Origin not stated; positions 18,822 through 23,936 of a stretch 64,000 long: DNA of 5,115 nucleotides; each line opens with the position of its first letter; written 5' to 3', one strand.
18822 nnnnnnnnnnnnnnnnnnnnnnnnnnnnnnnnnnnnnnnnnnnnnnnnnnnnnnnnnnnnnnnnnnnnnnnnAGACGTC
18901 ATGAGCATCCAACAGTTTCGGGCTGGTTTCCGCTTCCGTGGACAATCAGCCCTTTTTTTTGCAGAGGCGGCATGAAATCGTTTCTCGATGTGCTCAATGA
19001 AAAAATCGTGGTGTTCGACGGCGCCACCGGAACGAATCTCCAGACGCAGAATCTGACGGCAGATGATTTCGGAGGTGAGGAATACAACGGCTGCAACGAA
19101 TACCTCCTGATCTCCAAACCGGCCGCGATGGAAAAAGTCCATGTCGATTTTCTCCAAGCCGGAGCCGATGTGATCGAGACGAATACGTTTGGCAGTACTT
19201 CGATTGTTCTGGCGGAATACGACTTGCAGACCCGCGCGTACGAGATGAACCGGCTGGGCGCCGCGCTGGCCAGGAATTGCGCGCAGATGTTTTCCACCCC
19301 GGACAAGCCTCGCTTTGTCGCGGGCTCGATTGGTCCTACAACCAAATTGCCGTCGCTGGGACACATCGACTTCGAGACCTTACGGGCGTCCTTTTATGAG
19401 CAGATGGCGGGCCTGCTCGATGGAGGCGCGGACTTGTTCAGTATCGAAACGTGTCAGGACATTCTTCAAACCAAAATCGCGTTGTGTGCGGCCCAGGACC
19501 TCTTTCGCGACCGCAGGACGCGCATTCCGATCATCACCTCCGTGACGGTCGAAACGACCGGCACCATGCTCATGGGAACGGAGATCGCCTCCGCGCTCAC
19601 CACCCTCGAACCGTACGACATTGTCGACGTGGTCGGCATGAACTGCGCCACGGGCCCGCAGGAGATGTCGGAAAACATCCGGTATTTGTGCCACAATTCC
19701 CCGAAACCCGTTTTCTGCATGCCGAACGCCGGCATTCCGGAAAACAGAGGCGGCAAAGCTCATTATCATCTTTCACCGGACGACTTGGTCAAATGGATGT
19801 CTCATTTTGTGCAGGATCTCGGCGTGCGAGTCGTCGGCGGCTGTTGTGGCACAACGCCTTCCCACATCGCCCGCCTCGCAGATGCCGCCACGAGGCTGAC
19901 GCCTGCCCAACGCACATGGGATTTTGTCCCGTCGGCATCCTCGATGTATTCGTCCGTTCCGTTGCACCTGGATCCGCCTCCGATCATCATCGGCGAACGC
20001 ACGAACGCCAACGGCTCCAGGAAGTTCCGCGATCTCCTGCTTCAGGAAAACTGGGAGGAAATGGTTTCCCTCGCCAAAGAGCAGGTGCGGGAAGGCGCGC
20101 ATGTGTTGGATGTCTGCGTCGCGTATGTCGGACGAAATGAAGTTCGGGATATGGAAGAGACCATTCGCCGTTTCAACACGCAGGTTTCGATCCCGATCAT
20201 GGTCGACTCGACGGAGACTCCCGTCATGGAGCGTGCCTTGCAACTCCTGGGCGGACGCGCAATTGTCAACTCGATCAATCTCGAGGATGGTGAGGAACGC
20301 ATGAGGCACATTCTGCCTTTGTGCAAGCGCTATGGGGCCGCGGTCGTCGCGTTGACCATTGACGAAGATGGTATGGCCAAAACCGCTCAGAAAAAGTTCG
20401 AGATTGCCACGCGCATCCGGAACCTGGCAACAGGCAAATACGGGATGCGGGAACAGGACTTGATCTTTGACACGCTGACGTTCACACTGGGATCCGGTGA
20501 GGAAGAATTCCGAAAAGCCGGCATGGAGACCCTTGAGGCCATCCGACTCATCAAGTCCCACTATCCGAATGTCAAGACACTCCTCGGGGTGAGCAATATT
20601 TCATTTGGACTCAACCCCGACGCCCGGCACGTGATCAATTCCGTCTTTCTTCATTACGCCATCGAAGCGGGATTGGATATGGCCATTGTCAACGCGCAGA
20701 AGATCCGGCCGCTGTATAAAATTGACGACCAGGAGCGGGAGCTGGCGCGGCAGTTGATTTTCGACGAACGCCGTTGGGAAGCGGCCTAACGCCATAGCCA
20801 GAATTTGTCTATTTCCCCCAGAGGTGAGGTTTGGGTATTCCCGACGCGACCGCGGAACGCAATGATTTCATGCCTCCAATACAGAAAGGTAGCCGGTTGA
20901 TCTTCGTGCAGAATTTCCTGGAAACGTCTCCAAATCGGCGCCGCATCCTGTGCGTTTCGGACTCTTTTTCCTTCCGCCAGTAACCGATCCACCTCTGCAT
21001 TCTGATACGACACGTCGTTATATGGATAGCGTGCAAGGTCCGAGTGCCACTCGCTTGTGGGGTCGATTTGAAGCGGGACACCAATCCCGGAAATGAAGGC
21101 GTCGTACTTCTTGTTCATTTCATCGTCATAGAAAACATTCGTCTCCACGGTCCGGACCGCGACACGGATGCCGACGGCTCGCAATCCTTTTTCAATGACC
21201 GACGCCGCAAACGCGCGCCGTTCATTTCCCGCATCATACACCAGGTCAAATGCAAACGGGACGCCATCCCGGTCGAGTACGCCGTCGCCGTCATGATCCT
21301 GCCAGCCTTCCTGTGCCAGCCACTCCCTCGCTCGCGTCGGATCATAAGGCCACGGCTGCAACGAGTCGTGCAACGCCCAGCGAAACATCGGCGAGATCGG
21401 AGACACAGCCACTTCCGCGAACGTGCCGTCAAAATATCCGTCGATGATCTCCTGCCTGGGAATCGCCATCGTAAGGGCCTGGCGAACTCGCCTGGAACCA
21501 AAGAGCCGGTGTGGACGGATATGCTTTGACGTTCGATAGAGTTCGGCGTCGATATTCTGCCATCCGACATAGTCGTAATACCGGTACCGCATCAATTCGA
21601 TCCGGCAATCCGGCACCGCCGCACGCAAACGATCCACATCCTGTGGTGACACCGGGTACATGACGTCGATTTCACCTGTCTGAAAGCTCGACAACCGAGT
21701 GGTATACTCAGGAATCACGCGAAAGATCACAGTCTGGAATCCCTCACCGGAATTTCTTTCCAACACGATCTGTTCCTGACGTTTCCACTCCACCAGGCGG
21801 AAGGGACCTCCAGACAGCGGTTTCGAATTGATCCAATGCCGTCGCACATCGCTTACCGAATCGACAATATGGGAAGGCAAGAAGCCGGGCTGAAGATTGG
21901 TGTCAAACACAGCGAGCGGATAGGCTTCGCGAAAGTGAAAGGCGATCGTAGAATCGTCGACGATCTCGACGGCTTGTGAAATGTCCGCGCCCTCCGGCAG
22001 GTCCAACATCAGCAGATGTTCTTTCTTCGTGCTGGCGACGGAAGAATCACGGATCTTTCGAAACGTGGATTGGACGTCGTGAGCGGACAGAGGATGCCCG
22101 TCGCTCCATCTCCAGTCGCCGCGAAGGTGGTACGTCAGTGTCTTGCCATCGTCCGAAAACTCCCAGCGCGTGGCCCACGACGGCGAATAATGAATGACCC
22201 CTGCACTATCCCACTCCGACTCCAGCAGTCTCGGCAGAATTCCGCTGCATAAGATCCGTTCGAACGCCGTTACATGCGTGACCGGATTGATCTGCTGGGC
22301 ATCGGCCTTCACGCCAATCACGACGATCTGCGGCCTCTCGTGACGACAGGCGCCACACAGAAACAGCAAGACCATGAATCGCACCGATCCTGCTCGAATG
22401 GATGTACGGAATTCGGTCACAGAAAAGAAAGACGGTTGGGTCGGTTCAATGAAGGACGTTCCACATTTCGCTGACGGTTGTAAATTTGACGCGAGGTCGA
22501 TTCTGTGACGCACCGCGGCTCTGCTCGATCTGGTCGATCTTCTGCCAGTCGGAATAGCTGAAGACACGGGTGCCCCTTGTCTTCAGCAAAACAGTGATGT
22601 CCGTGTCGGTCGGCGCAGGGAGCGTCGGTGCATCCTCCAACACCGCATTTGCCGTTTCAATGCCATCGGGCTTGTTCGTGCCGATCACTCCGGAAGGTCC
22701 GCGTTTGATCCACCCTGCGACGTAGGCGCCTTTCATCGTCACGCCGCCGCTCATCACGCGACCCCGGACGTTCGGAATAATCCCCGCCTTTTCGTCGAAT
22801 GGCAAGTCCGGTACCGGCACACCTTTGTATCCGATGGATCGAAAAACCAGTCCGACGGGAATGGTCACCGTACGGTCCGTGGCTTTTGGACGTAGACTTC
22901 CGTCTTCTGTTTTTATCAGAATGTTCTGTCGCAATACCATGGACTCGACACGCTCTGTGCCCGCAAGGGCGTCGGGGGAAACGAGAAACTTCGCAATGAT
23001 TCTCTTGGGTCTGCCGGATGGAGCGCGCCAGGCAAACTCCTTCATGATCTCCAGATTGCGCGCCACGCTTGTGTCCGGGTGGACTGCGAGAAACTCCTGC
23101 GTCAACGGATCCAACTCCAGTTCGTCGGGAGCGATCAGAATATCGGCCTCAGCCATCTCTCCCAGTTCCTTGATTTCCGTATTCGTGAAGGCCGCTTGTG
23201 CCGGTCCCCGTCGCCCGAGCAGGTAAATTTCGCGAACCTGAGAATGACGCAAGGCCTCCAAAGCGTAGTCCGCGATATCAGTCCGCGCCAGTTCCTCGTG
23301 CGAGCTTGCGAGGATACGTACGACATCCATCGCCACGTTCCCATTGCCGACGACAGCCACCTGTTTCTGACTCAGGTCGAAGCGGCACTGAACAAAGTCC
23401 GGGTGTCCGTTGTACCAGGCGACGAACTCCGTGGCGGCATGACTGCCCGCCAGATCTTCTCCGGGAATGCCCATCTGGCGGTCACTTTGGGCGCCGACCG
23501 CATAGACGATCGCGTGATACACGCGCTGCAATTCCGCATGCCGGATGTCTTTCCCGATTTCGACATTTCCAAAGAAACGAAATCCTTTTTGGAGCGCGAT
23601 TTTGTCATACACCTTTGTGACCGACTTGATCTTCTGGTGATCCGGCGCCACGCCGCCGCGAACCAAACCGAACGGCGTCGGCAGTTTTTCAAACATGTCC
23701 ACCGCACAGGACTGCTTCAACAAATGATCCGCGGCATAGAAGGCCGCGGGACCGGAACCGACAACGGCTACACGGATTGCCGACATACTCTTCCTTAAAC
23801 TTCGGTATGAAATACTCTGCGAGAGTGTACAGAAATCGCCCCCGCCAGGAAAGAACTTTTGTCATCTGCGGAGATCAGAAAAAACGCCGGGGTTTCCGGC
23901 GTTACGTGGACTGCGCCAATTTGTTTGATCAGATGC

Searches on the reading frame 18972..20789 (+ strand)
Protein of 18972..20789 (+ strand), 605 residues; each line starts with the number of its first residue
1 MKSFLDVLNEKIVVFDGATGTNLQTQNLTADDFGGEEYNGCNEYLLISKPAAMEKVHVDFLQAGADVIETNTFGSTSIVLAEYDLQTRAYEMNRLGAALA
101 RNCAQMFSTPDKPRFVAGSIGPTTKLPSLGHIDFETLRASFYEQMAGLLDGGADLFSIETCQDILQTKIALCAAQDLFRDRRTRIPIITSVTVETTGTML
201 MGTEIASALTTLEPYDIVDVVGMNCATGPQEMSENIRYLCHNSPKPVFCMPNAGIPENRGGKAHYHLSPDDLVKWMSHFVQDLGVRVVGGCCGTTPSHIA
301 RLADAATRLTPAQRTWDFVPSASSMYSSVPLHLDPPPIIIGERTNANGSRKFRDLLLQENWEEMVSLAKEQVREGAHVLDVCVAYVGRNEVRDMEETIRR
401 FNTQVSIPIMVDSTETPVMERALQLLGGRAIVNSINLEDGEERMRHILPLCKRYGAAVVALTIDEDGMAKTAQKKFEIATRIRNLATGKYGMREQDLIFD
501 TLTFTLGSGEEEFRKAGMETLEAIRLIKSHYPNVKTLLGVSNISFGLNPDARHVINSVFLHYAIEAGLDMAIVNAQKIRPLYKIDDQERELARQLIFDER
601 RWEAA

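Call 103: search_protein_families(library=pfam, proteins=[window:18972-20789:+], max_evalue=0.00001)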
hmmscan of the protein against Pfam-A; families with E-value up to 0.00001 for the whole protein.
window:18972-20789:+ (605 aa): 2 families
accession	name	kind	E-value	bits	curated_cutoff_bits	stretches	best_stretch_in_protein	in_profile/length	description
PF02574.22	S-methyl_trans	-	7.8e-83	279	22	1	13-305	1-282/283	Homocysteine S-methyltransferase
PF00809.28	Pterin_bind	-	5.7e-47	160.8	25.5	1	341-574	1-244/244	Pterin binding enzyme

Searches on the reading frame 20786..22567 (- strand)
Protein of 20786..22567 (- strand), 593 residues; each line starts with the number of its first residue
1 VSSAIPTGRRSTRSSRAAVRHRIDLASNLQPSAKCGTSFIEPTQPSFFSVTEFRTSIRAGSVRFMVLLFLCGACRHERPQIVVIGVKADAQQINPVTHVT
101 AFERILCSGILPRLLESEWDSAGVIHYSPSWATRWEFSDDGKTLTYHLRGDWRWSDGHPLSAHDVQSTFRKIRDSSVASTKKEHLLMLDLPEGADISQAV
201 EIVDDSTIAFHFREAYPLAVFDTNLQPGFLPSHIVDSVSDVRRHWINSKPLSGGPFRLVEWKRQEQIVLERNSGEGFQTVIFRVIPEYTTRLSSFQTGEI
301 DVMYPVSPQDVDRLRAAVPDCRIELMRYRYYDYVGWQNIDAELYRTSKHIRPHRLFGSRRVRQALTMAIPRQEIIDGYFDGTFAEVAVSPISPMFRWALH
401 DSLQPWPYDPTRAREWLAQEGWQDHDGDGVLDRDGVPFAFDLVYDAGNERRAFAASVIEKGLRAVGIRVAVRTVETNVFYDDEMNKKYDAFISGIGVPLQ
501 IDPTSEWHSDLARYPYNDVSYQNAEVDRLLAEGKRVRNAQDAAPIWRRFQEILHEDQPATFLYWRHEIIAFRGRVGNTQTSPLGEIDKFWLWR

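Call 104: search_protein_families(library=pfam, proteins=[window:20786-22567:-], max_evalue=0.00001)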
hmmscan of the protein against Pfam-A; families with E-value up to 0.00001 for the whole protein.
window:20786-22567:- (593 aa): 1 family
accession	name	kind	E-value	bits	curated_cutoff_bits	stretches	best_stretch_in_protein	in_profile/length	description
PF00496.27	SBP_bac_5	-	1.6e-65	222.1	32.4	1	127-497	2-348/368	Bacterial extracellular solute-binding proteins, family 5 Middle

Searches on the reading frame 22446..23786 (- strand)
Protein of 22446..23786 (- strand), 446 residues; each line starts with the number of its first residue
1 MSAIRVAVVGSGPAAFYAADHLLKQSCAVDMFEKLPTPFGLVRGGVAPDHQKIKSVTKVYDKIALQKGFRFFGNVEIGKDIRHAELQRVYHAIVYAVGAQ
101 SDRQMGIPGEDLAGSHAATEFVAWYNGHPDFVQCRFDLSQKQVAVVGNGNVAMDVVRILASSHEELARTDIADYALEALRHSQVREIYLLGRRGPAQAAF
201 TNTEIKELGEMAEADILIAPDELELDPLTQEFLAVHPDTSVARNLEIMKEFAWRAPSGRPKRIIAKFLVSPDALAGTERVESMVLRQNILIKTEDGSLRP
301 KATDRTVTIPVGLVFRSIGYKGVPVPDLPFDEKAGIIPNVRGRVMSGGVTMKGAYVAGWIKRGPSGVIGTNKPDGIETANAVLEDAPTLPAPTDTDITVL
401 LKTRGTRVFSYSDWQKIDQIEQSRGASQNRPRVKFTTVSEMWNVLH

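Call 104: search_protein_families(library=pfam, proteins=[window:22446-23786:-], max_evalue=0.00001)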
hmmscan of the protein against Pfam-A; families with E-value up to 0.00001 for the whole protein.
window:22446-23786:- (446 aa): 1 family
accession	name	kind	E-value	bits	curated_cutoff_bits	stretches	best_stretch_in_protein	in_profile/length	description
PF07992.20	Pyr_redox_2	-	8.2e-10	39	26.1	1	5-165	2-167/291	Pyridine nucleotide-disulphide oxidoreductase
